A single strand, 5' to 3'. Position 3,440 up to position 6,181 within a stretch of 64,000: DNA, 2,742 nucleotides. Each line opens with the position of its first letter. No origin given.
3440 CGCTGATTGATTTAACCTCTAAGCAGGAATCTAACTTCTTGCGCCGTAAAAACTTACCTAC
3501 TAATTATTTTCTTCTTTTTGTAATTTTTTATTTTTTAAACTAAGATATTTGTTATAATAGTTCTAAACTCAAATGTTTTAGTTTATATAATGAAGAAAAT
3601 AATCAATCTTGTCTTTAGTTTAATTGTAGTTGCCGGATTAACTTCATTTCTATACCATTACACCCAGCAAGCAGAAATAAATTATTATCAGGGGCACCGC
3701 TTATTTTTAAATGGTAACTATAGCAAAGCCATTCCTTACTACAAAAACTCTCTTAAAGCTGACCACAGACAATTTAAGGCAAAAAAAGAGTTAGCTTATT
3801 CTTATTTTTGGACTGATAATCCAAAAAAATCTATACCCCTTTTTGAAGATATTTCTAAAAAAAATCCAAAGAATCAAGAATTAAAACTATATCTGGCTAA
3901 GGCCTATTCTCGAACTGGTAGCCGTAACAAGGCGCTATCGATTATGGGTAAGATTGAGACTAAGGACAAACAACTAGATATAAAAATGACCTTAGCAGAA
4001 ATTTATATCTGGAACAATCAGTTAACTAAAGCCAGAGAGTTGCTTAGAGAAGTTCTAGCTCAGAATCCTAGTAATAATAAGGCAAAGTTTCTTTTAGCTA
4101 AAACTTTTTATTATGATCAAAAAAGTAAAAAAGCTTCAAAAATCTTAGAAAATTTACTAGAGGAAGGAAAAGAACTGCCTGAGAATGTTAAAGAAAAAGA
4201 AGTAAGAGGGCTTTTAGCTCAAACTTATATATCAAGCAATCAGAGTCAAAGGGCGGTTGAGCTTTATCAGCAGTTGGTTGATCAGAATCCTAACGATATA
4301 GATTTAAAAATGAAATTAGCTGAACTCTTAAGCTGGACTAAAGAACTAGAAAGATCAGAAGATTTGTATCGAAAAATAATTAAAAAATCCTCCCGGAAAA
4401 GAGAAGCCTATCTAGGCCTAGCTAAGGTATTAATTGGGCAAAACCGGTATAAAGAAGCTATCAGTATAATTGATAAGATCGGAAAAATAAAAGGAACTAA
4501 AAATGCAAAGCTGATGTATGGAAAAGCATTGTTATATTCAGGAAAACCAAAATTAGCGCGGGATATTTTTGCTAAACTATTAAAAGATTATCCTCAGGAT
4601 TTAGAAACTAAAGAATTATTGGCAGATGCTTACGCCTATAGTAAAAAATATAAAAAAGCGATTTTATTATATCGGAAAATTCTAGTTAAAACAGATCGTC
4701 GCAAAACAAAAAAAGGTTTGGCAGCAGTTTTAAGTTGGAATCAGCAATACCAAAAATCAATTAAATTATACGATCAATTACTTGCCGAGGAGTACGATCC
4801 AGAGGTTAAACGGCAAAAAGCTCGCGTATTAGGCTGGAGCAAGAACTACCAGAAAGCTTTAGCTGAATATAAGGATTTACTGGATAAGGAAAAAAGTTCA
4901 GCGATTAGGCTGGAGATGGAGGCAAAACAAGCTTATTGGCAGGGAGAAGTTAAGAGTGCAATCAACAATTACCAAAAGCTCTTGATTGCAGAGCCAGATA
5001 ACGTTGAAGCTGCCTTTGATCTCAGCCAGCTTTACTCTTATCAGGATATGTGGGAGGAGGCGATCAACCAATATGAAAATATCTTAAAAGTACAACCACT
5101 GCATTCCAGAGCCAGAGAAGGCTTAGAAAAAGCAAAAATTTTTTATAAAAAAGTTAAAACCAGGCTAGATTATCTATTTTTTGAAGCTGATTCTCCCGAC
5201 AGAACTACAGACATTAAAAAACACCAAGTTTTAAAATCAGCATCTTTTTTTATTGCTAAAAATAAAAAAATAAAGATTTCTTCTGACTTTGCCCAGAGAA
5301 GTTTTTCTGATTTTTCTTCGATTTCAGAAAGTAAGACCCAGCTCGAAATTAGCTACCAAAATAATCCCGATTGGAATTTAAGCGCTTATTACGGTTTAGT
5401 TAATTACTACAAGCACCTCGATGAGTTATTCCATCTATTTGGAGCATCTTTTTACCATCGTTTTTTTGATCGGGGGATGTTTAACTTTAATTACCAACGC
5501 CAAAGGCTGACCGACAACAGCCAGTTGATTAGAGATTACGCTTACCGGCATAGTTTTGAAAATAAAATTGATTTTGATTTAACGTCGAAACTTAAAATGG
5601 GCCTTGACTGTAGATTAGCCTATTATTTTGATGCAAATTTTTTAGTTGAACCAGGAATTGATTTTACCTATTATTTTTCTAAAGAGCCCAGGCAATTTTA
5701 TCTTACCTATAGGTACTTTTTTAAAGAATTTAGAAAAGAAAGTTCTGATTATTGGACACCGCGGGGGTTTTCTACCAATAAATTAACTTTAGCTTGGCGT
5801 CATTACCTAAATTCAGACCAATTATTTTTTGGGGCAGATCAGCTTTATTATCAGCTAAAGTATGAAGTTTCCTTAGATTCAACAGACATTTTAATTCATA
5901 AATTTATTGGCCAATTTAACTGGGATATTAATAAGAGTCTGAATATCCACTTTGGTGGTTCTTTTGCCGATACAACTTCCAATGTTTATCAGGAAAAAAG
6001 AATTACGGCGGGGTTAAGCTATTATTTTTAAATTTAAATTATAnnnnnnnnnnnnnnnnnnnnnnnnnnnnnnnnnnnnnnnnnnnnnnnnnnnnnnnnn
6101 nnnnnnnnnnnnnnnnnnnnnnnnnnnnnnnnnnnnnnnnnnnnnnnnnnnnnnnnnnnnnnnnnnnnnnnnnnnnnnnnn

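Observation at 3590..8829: Minimal synthase-dependent exopolysaccharide operon: TPR/beta-barrel porin + BcsA-like GT2-PilZ synthase + GH26-like hydrolase, with no BcsB/PgaD-type partner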

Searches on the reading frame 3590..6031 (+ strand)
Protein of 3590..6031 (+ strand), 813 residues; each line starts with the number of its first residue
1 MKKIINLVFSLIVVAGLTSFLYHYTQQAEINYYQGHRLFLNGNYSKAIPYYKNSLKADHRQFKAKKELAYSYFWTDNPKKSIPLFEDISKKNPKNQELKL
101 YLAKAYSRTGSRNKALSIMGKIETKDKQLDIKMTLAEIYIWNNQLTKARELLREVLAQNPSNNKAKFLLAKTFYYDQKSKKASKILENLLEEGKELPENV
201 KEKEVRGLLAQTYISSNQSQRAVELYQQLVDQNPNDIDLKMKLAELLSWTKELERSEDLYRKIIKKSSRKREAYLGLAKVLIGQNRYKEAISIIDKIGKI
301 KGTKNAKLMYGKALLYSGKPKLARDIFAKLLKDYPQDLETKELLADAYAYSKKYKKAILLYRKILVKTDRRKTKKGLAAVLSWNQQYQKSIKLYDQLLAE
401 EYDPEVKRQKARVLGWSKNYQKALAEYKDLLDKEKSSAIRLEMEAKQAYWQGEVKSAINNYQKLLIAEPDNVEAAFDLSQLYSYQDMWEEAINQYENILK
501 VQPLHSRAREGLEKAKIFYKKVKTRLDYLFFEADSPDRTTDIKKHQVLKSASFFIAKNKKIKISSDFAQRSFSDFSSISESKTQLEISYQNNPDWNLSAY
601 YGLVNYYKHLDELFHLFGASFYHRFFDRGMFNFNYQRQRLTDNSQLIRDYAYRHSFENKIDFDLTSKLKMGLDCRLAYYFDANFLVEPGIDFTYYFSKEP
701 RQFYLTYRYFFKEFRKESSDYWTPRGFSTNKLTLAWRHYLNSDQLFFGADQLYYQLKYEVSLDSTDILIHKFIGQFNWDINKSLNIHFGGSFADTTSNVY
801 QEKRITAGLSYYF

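Call 4: search_protein_families(library=pfam, proteins=[window:3590-6031:+], max_evalue=0.01)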
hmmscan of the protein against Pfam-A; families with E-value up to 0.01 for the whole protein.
window:3590-6031:+ (813 aa): 31 families (the best 25 are shown)
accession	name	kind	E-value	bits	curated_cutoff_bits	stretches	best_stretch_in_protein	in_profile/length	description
PF14559.12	TPR_19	-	3.5e-43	146.2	25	8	214-265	2-53/68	Tetratricopeptide repeat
PF13428.12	TPR_14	-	2.8e-36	120.7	23.5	3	131-171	3-43/44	Tetratricopeptide repeat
PF13432.12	TPR_16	-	1.7e-32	111.9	32.7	1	311-365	4-58/65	Tetratricopeptide repeat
PF07719.23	TPR_2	-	9.9e-30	100.6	27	1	28-58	1-31/34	Tetratricopeptide repeat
PF13424.12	TPR_12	-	1.1e-21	77.2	30.1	1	169-230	9-72/77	Tetratricopeptide repeat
PF24575.1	TPR_Slam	-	1.2e-20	74.3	35.2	3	123-184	42-102/104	Surface lipoprotein assembly modifier, N-terminal TPR repeats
PF12895.13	ANAPC3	-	4.2e-19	69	27.2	2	284-363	2-81/82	Anaphase-promoting complex, cyclosome, subunit 3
PF13174.12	TPR_6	-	4.4e-17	61.9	26.3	0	306-336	2-32/33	Tetratricopeptide repeat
PF23914.1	TPR_CcmH_CycH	-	2.2e-16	60.5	42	3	208-297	55-147/158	Cytochrome c-type biogenesis protein H TPR domain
PF13176.12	TPR_7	-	8.1e-14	50.9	27.9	0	208-236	4-34/36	Tetratricopeptide repeat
PF00515.34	TPR_1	-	4.6e-13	48.8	27.8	0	38-58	11-31/34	Tetratricopeptide repeat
PF14561.12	TPR_20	-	6.5e-13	49.3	25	0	457-500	7-50/90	Tetratricopeptide repeat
PF13374.12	TPR_10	-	3.2e-08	33.8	27.5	0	133-157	6-30/42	Tetratricopeptide repeat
PF25068.1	ARM_TT21_4th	-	2.3e-07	31.6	30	1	211-270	7-65/153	Tetratricopeptide repeat protein 21 forth ARM domain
PF20308.4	TPR-S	-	3.6e-07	31.1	27.6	0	146-213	3-61/102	Tetratricopeptide Repeats-Sensor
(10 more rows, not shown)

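Call 5: search_protein_families(library=ncbifam, proteins=[window:3590-6031:+], max_evalue=0.01)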
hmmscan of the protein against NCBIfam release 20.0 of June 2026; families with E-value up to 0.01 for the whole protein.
window:3590-6031:+ (813 aa): 27 families (the best 25 are shown)
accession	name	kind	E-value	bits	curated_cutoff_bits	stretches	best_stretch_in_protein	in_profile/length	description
TIGR02917.1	PEP_TPR_lipo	equivalog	4.8e-43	147.2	312.2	2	209-504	505-802/899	XrtA/PEP-CTERM system TPR-repeat protein PrsT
NF040959.1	MamA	equivalog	1.7e-25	89.7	200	4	78-182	53-158/204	magnetosome protein MamA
NF052415.1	T3SS_chap_SctY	equivalog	4.8e-18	65.6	70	2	202-294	5-100/106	type III secretion apparatus assembly chaperone SctY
TIGR03939.1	PGA_TPR_OMP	equivalog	3e-16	58.8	366.65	3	64-166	312-432/800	poly-beta-1,6 N-acetyl-D-glucosamine export porin PgaA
NF053607.1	CHU_0125_OmpA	equivalog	5.7e-16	58.2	620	3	215-298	31-114/639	CHU_0125 family OmpA-like outer membrane integrity protein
TIGR02552.1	LcrH_SycD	equivalog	6.3e-15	55.1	104.8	2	428-507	8-87/136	SycD/LcrH family type III secretion system chaperone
NF008757.0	PRK11788.1-5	equivalog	3.5e-13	49.5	363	1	27-191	179-345/388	lipopolysaccharide assembly protein LapB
NF033920.0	C39_PA2778_fam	equivalog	3.9e-13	49.4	150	1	196-296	150-249/255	PA2778 family cysteine peptidase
NF008756.0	PRK11788.1-4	equivalog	6.2e-13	48.5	474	3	43-162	195-315/389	lipopolysaccharide assembly protein LapB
NF033758.1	gliding_GltE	equivalog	6.2e-13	48.5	225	2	133-315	158-333/411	adventurous gliding motility TPR repeat lipoprotein GltE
TIGR00540.1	TPR_hemY_coli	hypoth_equivalog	3.1e-11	42.7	142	1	100-363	121-384/385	heme biosynthesis-associated TPR protein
NF033762.1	social_mot_Tgl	equivalog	2.9e-10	39.9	225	1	434-514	27-108/252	social motility TPR repeat lipoprotein Tgl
TIGR02521.1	type_IV_pilW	equivalog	3e-10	40.1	154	2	201-368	29-199/234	type IV pilus biogenesis/stability protein PilW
NF008520.0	PRK11447.1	equivalog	4.7e-09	34.6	858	3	133-305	389-563/1157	cellulose synthase complex outer membrane protein BcsC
NF047371.1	FlcA_CTERM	equivalog_domain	6.8e-09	34.7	300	2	142-230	326-419/646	periplasmic flagellar collar protein FlcA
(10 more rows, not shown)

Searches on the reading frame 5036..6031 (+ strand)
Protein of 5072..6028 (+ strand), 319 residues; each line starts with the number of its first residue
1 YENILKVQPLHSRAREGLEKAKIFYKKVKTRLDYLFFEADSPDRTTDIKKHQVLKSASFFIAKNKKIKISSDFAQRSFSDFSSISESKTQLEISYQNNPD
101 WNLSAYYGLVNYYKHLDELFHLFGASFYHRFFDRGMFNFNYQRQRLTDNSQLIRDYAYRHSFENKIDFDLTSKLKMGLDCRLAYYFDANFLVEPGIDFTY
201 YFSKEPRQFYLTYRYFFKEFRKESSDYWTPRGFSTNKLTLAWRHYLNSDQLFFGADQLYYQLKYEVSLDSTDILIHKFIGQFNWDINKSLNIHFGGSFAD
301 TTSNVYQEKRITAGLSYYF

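Call 8: search_protein_families(library=pfam, proteins=[window:5072-6028:+], max_evalue=10)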
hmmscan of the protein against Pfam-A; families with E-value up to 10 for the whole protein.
seq(319 aa): 2 families
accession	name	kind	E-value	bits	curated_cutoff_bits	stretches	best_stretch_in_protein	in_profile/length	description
PF11777.13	DUF3316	-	0.012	16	24.4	1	78-116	75-113/145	Protein of unknown function (DUF3316)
PF10677.15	DUF2490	-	0.025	14.8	29.8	0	64-142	14-85/186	Protein of unknown function (DUF2490)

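Call 23: find_homologous_proteins(query=window:5072-6028:+, max_evalue=0.001)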
Query seq(319 aa) (319 aa): 5 proteins with E <= 0.001 among 592 candidates.
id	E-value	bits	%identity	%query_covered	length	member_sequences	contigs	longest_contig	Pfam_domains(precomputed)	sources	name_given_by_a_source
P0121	7.0e-82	294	44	99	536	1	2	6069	PF25063.1,PF13431.13,PF23914.2,PF13414.13,PF13428.13,PF25064.2,PF13374.13,PF14559.13,PF24575.2,PF00515.35,PF12895.14,PF13424.13,PF13432.13,PF13181.13,PF14561.13,PF07719.24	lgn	-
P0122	2.0e-74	269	40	100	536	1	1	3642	PF25063.1,PF14853.13,PF13431.13,PF13176.13,PF13428.13,PF14559.13,PF24575.2,PF00515.35,PF12895.14,PF13424.13,PF13432.13,PF13181.13,PF07719.24,PF13174.13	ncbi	-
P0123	1.1e-73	267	41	100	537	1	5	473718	PF14559.13,PF25063.1,PF24575.2,PF14853.13,PF13431.13,PF12895.14,PF13424.13,PF13432.13,PF13428.13,PF07719.24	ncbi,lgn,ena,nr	ncbi:MAG: tetratricopeptide repeat protein [Candidatus Omnitrophica bacterium]|nr:tetratricopeptide 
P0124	1.4e-71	260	39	100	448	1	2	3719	-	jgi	jgi:hypothetical protein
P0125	2.9e-47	180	34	100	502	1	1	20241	PF14559.13,PF24575.2,PF13431.13,PF12895.14,PF13424.13,PF13432.13,PF13428.13,PF14561.13,PF07719.24,PF13174.13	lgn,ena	-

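Call 38: predict_structure(alignment_id=A2)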
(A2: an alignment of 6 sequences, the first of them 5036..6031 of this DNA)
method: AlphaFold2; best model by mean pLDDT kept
length: 331 residues; sequences in the alignment: 6
mean_pLDDT: 53.2   pTM: 0.45
mean pLDDT of the five models: 53.2, 51.5, 49.2, 48.7, 36.6
residues with pLDDT >= 90: 1; 70-90: 91; 50-70: 79; < 50: 160
segments of 3 or more residues with pLDDT < 50: 46-64, 127-129, 159-170, 198-206, 217-331
pLDDT, mean of each block of 10 residues (from residue 1): 70 86 82 74 51 44 59 79 68 62 82 83 59 78 73 66 40 64 61 55 48 47 38 28 26 27 26 29 30 33 33 30 26 32
secondary structure, 60 per line:
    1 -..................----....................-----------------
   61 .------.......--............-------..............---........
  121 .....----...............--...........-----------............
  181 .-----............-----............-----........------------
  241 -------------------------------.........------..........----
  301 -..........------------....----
elements in order: H2-19 H24-39 E40-43 E68-74 E77-88 E96-109 E113-125 E130-144 E147-157 E169-181 E187-198 E204-215 E221-228 E272-280 E287-296 E302-311 E324-327
